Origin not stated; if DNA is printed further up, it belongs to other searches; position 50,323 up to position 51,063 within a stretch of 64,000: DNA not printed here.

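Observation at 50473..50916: Compositionally foreign S-adenosylmethionine decarboxylase (polyamine synthesis) gene alone on the opposite strand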

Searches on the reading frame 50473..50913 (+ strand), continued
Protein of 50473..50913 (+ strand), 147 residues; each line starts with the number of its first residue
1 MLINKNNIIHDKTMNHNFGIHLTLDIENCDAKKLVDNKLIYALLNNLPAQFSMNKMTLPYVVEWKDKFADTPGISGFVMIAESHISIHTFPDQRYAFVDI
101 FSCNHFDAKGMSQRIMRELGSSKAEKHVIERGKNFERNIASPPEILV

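Call 42: list_cluster_members(proteins=[P0029, P0036, P0040, P0043, P0049, P0067, P0095, P0118, P0038, P0018])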
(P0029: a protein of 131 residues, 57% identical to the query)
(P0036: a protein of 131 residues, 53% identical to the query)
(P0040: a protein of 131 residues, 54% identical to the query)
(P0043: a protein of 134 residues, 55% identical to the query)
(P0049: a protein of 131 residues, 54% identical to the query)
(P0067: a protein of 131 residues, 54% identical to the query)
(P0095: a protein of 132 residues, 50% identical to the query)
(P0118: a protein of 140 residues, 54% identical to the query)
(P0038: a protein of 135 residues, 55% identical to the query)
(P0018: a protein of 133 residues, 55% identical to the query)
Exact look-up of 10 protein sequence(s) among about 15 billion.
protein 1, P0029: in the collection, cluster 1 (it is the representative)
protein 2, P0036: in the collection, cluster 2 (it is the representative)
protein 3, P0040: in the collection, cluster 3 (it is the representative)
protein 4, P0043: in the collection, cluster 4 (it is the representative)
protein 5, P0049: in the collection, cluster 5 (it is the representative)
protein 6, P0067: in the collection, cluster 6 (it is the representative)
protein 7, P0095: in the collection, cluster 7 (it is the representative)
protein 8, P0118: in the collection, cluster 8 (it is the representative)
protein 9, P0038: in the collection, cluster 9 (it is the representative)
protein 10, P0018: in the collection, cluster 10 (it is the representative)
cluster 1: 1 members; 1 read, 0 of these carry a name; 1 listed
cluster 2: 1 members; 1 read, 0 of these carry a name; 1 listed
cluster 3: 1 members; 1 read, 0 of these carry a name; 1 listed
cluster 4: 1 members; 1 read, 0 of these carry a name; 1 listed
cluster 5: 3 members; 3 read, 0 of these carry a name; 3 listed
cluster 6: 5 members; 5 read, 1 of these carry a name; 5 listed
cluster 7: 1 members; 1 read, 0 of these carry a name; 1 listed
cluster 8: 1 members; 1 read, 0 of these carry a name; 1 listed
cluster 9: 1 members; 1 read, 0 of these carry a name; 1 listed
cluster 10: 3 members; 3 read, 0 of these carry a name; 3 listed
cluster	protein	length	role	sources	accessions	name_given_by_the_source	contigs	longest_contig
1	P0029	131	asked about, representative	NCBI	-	-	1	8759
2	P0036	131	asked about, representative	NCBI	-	-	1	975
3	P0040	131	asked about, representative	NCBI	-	-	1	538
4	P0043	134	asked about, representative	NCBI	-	-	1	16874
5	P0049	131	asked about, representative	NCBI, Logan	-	-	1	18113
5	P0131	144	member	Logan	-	-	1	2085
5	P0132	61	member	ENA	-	-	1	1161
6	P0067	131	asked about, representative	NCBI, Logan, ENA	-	-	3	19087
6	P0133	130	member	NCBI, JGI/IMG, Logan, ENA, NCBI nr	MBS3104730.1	adenosylmethionine decarboxylase [Candidatus Woesearchaeota archaeon]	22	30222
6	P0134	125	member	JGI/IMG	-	-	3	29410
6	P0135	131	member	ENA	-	-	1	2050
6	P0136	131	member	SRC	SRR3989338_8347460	-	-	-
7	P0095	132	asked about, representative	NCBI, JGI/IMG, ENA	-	-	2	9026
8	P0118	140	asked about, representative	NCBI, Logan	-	-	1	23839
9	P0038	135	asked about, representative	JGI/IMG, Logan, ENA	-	-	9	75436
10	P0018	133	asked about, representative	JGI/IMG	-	-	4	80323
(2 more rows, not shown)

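Call 51: find_encoding_contigs(protein=window:50473-50913:+, flank=1000, max_places=5)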
Protein window:50473-50913:+ (147 aa): 1 contig read that carries it; 1 place shown.
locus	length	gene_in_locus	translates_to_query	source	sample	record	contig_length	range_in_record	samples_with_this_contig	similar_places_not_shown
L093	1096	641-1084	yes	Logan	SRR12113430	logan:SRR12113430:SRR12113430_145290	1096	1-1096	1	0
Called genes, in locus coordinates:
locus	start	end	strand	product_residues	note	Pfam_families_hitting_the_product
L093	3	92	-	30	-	?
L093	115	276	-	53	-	-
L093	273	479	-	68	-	-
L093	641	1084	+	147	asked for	PF02675:AdoMet_dc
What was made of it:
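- Tried and rejected: Only a 1.1-kb Logan contig was found, which is uninformative (call 51).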

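Call 62: find_encoding_contigs(protein=P0008, flank=5000, max_places=2)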
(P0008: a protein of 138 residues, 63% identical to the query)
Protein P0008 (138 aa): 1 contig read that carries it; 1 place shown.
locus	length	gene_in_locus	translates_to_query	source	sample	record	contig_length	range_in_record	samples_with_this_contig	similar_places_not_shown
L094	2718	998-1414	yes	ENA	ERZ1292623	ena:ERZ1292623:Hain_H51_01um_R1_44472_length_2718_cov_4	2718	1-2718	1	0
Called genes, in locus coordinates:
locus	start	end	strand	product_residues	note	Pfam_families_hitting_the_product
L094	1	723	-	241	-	?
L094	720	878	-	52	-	PF19891:DUF6364 (weak)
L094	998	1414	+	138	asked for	PF02675:AdoMet_dc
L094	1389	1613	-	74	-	PF00485:PRK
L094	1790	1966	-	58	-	-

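Call 63: find_encoding_contigs(protein=P0014, flank=5000, max_places=2)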
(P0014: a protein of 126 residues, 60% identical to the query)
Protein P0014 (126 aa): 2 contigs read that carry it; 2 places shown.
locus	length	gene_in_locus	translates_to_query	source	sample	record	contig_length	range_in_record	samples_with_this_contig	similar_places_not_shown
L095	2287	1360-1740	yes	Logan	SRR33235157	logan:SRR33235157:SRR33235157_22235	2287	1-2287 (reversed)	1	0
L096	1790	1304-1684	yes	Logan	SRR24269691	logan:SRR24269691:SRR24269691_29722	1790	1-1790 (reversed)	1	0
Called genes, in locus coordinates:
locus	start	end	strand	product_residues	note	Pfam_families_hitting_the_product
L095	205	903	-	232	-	-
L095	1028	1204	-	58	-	-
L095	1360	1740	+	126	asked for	PF02675:AdoMet_dc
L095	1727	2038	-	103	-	-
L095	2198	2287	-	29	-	?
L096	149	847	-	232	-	-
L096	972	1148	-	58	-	-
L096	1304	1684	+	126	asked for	PF02675:AdoMet_dc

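Call 64: find_encoding_contigs(protein=P0018, flank=8000, max_places=2)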
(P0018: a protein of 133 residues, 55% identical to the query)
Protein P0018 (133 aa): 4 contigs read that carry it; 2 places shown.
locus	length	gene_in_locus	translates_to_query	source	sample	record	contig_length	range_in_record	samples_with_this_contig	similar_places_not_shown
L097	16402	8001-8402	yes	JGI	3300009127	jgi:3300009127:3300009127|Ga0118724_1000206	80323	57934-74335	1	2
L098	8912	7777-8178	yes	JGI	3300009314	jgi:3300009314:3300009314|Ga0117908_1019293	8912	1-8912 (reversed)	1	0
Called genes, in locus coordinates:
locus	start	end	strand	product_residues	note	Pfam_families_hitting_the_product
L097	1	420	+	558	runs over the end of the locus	PF02518:HATPase_c, PF13589:HATPase_c_3, PF09239:Topo-VIb_trans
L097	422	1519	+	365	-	PF04406:TP6A_N, PF20768:Topo_VI_alpha, PF21180:TOP6A-Spo11_Toprim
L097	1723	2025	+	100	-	-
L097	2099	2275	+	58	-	-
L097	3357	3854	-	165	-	-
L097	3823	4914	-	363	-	-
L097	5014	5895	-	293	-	PF00491:Arginase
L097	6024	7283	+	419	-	PF01916:DS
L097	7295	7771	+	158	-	PF00856:SET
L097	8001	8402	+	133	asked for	PF02675:AdoMet_dc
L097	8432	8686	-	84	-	PF01247:Ribosomal_L35Ae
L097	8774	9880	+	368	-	PF01008:IF-2B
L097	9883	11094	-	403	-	PF01970:TctA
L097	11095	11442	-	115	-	-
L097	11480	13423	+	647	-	PF01078:Mg_chelatase (weak), PF05496:RuvB_N (faint), PF20030:bpMoxR (faint), PF00158:Sigma54_activat, PF07728:AAA_5 (weak), PF20436:LonB_AAA-LID, PF05362:Lon_C, PF13541:ChlI, +2 more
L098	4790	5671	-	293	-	PF00491:Arginase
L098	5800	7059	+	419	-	PF01916:DS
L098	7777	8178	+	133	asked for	PF02675:AdoMet_dc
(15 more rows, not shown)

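Call 65: predict_structure(alignment_id=A4)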
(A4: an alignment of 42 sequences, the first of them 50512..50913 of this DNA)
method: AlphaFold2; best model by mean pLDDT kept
length: 134 residues; sequences in the alignment: 42
mean_pLDDT: 92.0   pTM: 0.84
mean pLDDT of the five models: 92.0, 91.0, 90.9, 89.8, 89.5
residues with pLDDT >= 90: 103; 70-90: 26; 50-70: 4; < 50: 1
segments of 3 or more residues with pLDDT < 50: none
pLDDT, mean of each block of 10 residues (from residue 1): 76 98 98 94 97 95 95 98 96 94 98 92 73 73
secondary structure, 60 per line:
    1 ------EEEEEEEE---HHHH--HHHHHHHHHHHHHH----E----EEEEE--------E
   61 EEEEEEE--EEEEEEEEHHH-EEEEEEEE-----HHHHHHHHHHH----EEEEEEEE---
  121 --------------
elements in order: E7-14 H18-21 H24-37 E47-51 E60-67 E70-77 E82-89 H95-105 E110-117

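Call 69: fold_search(model_id=the predicted structure, library=pdb)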
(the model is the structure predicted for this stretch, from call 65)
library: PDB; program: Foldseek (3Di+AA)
matches with E <= 10: 916; with E <= 0.001: 7
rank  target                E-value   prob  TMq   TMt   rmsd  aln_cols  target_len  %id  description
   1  1vr7_A                9.8e-09  1.00  0.76  0.84   1.6       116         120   26  Crystal structure of S-adenosylmethionine decarboxylase proenzyme (TM0655) from THERMOTOGA MARITIMA at 1.2 A resolutio (released 2005-03-15)
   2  1tlu_A                9.8e-09  1.00  0.76  0.86   1.6       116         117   26  Crystal Structure of Thermotoga maritima S-adenosylmethionine decarboxylase (released 2004-06-29)
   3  1vr7_B                1.2e-08  1.00  0.76  0.86   1.6       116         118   26  Crystal structure of S-adenosylmethionine decarboxylase proenzyme (TM0655) from THERMOTOGA MARITIMA at 1.2 A resolutio (released 2005-03-15)
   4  1tmi_A                1.3e-08  1.00  0.72  0.82   2.5       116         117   25  Structure of Thermotoga maritima S63A non-processing mutant S-adenosylmethionine decarboxylase (released 2004-06-29)
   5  2iii                  2.2e-08  1.00  0.72  0.80   1.9       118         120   29  Crystal structure of the adenosylmethionine decarboxylase (aq_254) from aquifex aeolicus vf5 (released 2007-10-09)
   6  3c6k_D                2.5e-04  1.00  0.50  0.22   4.4       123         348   16  Crystal structure of human spermine synthase in complex with spermidine and 5-methylthioadenosine (released 2008-02-19)
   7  3c6k_C                8.5e-04  1.00  0.42  0.19   5.8       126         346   17  Crystal structure of human spermine synthase in complex with spermidine and 5-methylthioadenosine (released 2008-02-19)
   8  3ep6_A                2.6e-03  1.00  0.52  0.32   5.1       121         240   11  Human AdoMetDC D174N mutant complexed with S-Adenosylmethionine methyl ester and no putrescine bound (released 2008-12-23)
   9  3dz7_A                3.3e-03  1.00  0.56  0.33   4.0       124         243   10  Human AdoMetDC with 5'-[(carboxamidomethyl)methylamino]-5'-deoxy-8-methyladenosine (released 2009-03-10)
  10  3h0v_A                3.5e-03  1.00  0.54  0.33   4.3       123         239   10  Human AdoMetDC with 5'-Deoxy-5'-(dimethylsulfonio) adenosine (released 2009-06-30)
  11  3dz6_A                3.7e-03  1.00  0.55  0.33   4.1       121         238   11  Human AdoMetDC with 5'-[(4-aminooxybutyl)methylamino]-5'deoxy-8-ethyladenosine (released 2009-03-10)
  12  3h0w_A                4.1e-03  1.00  0.52  0.32   5.1       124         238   11  Human AdoMetDC with 5'-Deoxy-5'-[(N-dimethyl)amino]-8-methyl-adenosine (released 2009-06-30)
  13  3ep3_A                4.9e-03  1.00  0.52  0.31   4.2       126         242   11  Human AdoMetDC D174N mutant with no putrescine bound (released 2008-12-23)
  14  3ep5_A                5.2e-03  1.00  0.52  0.32   4.2       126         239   11  Human AdoMetDC E178Q mutant with no putrescine bound (released 2008-12-23)
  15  3dz2_A                5.5e-03  1.00  0.55  0.32   4.5       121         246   10  Human AdoMetDC with 5'-[(3-aminopropyl)methylamino]-5'deoxy-8-methyladenosine (released 2009-03-10)
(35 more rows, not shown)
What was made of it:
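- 50512..50916 (+): Most likely CDS (134 aa, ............): AdoMetDC-fold pyruvoyl decarboxylase proenzyme, SpeDA-like. AlphaFold model pLDDT 92, TM 0.84-0.86 and rmsd 1.6 A to T. maritima AdoMetDC (calls 65, 69).
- On AdoMetDC superfamily, class 1b (PF02675): Foldseek TM 0.84-0.86 (normalised to the target) and rmsd 1.6 A to 1tlu/1vr7 (calls 65, 69).
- The model has pLDDT 92 and TM 0.84-0.86 to 1tlu/1vr7 (calls 65, 69).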
